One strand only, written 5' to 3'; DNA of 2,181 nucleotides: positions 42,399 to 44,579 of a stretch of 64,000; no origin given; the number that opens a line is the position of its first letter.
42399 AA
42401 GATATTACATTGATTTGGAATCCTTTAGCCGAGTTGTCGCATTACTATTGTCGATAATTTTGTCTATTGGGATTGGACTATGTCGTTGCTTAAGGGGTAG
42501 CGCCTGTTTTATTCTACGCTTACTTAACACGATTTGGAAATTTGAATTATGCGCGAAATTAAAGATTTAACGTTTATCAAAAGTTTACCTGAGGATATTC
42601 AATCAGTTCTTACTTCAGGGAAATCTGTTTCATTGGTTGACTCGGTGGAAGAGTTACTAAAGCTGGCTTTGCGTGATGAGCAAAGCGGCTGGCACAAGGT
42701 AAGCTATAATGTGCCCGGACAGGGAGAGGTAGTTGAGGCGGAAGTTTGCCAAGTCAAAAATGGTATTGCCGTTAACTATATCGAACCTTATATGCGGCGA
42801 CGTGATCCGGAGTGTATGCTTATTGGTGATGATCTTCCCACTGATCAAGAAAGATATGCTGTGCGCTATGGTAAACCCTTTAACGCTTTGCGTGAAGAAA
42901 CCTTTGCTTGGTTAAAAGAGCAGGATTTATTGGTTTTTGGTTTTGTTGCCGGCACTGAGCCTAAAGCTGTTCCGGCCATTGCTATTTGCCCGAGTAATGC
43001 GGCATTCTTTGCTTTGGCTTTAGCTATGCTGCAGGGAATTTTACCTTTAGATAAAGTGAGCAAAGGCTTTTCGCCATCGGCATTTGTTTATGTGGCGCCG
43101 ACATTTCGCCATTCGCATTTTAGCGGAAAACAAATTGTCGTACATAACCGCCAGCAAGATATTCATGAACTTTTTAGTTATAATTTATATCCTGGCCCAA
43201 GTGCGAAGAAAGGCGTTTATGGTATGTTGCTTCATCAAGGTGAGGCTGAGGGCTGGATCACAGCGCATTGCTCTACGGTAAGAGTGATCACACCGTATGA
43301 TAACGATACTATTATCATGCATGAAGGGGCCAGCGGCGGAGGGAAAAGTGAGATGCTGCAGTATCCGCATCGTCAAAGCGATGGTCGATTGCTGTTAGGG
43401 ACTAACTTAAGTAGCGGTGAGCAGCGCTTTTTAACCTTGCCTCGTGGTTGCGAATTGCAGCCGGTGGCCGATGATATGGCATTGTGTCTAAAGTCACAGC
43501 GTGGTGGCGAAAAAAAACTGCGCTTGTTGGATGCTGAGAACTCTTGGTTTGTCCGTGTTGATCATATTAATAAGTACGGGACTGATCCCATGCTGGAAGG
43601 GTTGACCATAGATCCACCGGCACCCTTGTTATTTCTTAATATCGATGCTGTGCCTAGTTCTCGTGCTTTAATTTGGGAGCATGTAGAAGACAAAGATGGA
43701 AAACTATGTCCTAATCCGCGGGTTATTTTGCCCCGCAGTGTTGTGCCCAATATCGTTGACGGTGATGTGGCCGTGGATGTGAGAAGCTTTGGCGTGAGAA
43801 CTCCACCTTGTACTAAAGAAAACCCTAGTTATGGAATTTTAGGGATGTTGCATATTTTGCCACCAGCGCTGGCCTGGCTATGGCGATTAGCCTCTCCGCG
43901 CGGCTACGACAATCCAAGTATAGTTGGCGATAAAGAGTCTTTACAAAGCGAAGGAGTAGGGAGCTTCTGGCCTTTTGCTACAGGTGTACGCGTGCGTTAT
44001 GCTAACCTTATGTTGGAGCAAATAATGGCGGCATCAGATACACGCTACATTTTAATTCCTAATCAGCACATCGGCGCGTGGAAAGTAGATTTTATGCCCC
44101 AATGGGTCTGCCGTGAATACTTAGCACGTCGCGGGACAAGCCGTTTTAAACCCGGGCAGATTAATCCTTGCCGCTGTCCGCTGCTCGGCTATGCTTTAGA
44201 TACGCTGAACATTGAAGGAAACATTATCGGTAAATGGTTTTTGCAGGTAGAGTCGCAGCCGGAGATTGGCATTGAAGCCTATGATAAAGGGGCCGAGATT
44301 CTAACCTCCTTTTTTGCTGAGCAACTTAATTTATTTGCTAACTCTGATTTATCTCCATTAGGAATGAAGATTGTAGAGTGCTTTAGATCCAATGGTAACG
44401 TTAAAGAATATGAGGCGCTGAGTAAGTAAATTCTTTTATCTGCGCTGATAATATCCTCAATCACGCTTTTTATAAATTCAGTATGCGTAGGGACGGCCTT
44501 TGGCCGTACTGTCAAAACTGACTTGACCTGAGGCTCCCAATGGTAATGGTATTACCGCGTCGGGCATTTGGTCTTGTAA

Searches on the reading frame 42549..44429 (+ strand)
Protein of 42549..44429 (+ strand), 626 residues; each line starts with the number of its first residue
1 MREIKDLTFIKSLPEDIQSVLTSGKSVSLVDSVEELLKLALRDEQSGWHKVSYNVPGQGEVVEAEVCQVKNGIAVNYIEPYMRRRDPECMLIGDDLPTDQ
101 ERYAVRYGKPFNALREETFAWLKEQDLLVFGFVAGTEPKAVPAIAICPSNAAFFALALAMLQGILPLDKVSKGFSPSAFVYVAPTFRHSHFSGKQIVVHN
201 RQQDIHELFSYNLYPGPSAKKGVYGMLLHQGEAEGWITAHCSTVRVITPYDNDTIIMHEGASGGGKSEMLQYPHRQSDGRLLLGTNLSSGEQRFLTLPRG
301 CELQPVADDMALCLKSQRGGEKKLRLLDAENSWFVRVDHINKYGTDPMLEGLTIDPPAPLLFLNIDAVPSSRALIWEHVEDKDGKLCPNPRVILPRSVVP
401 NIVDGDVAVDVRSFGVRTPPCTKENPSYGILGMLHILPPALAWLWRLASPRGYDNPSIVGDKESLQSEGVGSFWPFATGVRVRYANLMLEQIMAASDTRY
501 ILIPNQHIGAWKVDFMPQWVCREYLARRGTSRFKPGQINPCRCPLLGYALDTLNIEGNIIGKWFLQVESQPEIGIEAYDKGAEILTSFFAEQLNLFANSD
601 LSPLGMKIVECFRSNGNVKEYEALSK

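Call 16: search_protein_families(library=ncbifam, proteins=[window:42549-44429:+])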
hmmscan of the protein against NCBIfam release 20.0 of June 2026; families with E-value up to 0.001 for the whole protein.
window:42549-44429:+ (626 aa): 0 families

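Call 61: search_protein_families(library=pfam, proteins=[window:42549-44429:+], max_evalue=0.001)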
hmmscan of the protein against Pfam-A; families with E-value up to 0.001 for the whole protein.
window:42549-44429:+ (626 aa): 2 families
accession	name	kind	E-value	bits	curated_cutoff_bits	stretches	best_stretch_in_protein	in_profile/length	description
PF16260.11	DUF4914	-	1.4e-300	998.3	25.7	1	13-624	1-611/612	Domain of unknown function (DUF4914)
PF01293.25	PEPCK_ATP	-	0.00037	19.8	26.5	1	110-275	70-232/465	Phosphoenolpyruvate carboxykinase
